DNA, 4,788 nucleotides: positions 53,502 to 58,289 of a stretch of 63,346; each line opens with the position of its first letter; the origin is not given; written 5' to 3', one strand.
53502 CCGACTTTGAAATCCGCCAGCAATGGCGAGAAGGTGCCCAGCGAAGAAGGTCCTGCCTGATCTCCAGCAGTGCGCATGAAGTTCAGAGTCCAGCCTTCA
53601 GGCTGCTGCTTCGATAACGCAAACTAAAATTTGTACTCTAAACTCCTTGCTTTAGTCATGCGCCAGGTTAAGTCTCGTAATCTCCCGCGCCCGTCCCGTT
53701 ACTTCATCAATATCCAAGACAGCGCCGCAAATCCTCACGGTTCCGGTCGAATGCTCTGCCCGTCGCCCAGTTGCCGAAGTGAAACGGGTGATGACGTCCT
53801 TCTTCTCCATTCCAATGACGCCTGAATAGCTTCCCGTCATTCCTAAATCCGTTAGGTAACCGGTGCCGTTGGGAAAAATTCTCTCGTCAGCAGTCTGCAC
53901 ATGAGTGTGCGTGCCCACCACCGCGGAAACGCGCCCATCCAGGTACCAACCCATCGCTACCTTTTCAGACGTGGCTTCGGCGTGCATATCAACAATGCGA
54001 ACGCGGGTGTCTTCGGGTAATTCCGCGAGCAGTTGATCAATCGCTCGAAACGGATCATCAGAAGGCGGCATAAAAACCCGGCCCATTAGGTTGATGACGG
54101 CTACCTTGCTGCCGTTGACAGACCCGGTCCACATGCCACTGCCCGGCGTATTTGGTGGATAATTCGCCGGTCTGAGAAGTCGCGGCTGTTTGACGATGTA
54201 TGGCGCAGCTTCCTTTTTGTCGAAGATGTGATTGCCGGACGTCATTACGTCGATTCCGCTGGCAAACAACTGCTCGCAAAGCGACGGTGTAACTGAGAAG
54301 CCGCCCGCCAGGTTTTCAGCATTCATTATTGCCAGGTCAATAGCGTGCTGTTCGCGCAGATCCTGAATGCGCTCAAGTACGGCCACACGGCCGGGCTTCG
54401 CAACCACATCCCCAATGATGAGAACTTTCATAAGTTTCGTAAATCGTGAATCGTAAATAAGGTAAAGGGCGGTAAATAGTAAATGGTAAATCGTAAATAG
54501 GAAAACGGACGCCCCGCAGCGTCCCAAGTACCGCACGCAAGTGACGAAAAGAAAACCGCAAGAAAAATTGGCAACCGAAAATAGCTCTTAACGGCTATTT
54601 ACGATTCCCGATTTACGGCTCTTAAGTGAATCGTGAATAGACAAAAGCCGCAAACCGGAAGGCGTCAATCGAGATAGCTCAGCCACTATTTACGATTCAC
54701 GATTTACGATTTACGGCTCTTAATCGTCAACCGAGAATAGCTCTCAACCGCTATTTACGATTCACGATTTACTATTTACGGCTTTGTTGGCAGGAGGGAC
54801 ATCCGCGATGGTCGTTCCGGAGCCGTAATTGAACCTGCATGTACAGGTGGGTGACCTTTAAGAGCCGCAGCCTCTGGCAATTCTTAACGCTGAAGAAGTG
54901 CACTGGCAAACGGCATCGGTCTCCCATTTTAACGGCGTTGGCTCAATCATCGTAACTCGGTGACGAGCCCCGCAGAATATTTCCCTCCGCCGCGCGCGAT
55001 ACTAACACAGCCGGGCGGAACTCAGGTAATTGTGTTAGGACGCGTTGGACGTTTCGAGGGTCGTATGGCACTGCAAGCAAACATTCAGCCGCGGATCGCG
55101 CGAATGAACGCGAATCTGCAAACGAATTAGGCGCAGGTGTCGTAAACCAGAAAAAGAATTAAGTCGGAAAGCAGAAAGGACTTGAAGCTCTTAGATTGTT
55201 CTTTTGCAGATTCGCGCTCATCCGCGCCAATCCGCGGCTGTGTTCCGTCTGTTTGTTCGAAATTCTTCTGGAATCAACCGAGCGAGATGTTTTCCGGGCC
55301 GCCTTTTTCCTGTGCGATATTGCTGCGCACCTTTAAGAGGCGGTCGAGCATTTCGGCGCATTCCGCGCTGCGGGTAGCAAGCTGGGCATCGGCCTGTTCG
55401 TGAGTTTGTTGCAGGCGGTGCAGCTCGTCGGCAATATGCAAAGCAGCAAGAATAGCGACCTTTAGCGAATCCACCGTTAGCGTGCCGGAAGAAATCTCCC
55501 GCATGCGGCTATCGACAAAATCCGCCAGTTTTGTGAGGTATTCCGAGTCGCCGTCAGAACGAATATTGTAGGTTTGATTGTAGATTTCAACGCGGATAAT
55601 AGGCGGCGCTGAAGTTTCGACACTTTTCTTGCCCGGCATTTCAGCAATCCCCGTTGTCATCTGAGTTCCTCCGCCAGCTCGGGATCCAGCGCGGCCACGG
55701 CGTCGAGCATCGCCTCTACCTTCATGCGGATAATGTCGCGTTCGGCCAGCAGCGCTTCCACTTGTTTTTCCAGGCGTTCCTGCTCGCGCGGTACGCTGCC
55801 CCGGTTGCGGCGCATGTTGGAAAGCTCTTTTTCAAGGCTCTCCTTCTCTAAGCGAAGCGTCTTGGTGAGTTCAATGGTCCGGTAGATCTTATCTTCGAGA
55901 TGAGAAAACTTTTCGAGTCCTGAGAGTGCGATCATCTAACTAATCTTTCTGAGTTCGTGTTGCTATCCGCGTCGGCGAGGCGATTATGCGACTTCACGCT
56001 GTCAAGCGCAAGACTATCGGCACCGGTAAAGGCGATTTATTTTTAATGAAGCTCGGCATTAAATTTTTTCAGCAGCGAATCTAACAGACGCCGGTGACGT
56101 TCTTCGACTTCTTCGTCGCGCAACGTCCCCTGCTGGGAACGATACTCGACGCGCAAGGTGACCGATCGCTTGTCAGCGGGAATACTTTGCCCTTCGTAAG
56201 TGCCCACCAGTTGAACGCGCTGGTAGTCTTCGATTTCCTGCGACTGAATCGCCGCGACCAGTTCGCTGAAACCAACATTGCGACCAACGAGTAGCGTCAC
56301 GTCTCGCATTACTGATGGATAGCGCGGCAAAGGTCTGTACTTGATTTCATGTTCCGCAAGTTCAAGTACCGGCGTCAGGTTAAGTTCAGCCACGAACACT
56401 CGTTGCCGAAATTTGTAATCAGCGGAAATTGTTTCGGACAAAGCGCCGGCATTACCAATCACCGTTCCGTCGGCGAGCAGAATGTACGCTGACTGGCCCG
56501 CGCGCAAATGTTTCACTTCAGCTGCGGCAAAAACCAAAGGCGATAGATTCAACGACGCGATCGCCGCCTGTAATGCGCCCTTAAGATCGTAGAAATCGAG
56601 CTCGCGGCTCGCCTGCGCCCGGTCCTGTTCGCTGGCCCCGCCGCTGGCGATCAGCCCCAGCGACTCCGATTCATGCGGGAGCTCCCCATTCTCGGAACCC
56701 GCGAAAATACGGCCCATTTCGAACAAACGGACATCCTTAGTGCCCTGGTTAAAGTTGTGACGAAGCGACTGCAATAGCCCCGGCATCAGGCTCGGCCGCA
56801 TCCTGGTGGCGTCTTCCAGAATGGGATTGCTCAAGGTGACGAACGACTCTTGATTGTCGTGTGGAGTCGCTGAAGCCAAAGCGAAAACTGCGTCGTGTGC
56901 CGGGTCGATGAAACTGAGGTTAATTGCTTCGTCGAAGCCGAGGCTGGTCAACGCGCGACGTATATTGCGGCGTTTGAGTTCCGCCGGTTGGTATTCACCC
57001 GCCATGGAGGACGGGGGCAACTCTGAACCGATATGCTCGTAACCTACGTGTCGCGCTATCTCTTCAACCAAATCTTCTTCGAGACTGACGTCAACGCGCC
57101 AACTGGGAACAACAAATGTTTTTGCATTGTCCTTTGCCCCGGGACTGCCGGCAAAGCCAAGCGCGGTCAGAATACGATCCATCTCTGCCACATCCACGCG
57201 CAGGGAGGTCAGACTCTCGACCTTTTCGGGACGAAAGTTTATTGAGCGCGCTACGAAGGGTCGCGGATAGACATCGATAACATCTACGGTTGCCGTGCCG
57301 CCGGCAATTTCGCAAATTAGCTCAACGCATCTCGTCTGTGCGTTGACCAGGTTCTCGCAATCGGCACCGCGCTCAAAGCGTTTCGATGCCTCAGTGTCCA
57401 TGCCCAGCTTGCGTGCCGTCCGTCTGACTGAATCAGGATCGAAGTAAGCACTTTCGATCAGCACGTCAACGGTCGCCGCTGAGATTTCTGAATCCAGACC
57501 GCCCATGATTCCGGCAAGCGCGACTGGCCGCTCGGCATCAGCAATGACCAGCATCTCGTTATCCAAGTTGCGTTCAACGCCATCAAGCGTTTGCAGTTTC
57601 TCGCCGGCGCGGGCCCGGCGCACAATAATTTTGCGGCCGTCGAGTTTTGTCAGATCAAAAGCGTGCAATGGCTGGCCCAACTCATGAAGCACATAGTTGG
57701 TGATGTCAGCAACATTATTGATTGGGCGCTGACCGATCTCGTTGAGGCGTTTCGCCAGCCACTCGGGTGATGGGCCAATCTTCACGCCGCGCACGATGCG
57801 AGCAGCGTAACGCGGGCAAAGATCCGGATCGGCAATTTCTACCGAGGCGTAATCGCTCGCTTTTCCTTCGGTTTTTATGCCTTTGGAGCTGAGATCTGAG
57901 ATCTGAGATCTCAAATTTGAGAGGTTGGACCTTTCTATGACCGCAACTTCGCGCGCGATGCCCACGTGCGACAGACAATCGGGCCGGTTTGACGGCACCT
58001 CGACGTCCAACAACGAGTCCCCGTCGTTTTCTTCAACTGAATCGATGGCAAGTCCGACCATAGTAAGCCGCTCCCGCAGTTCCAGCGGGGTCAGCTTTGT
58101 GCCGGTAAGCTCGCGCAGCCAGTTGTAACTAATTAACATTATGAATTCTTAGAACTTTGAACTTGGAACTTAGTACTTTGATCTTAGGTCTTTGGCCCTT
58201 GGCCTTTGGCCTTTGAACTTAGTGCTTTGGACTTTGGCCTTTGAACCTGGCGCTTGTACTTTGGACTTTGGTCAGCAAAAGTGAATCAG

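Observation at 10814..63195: Dispersed family of heptanucleotide tandem-repeat hairpins (STRR-like) occupying intergenic spacers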

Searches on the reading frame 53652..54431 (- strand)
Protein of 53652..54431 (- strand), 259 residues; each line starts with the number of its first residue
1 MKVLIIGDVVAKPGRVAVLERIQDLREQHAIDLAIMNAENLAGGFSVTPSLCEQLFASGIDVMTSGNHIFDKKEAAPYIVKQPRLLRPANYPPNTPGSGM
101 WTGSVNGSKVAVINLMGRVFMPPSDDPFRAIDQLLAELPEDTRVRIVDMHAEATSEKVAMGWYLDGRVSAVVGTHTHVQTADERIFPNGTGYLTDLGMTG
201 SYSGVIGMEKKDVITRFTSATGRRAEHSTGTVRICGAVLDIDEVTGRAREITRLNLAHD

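Call 20: search_protein_families(library=pfam, proteins=[window:53652-54431:-])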
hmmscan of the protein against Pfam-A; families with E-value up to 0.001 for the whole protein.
window:53652-54431:- (259 aa): 2 families
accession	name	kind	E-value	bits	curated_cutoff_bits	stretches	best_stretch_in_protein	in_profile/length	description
PF13277.11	YmdB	-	9.5e-103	343.3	27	1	4-254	1-253/253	YmdB-like protein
PF00149.33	Metallophos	-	1.7e-11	45.3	21.5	1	1-178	1-190/191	Calcineurin-like phosphoesterase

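Call 77: find_encoding_contigs(protein=window:53652-54431:-, flank=3000, max_places=8)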
Protein window:53652-54431:- (259 aa): no gene with exactly this product is on record in the collection.

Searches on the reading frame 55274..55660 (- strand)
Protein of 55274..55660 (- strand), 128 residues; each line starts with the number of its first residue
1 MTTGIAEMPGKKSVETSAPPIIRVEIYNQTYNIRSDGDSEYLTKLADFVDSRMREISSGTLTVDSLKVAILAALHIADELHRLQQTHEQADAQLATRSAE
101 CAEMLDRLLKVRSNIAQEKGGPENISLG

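Call 20: search_protein_families(library=pfam, proteins=[window:55274-55660:-])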
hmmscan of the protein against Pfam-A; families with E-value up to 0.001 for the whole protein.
window:55274-55660:- (128 aa): 1 family
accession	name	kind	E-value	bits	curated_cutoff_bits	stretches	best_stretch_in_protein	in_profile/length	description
PF05164.18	ZapA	-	8.6e-19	68.1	23.8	1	22-102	1-85/88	Cell division protein ZapA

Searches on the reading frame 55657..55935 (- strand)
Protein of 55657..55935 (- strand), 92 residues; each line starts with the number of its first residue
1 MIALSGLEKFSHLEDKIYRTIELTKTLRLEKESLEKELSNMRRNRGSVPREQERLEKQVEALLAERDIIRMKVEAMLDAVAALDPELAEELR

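Call 19: search_protein_families(library=pfam, proteins=[window:55657-55935:-])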
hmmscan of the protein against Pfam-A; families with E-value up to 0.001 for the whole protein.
window:55657-55935:- (92 aa): 1 family
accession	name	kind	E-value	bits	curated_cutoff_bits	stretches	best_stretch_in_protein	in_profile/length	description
PF06005.17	ZapB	-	0.00062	20.6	31.5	0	7-78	3-67/71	Cell division protein ZapB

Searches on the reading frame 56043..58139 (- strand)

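Call 20: search_protein_families(library=pfam, proteins=[window:56043-58139:-])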
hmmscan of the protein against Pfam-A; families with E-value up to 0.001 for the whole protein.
window:56043-58139:- (698 aa): 4 families
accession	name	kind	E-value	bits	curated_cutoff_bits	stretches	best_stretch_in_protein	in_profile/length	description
PF03483.22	B3_4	-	2.8e-72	242.4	29.3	1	108-280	2-174/174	B3/4 domain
PF17759.6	tRNA_synthFbeta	-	3e-53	180.9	22.4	1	371-588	2-214/214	Phenylalanyl tRNA synthetase beta chain CLM domain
PF03484.21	B5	-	3.1e-25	88.6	28.6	2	300-367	1-67/67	tRNA synthetase B5 domain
PF03147.19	FDX-ACB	-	9.6e-23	80.9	31.1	1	605-697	1-93/94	Ferredoxin-fold anticodon binding domain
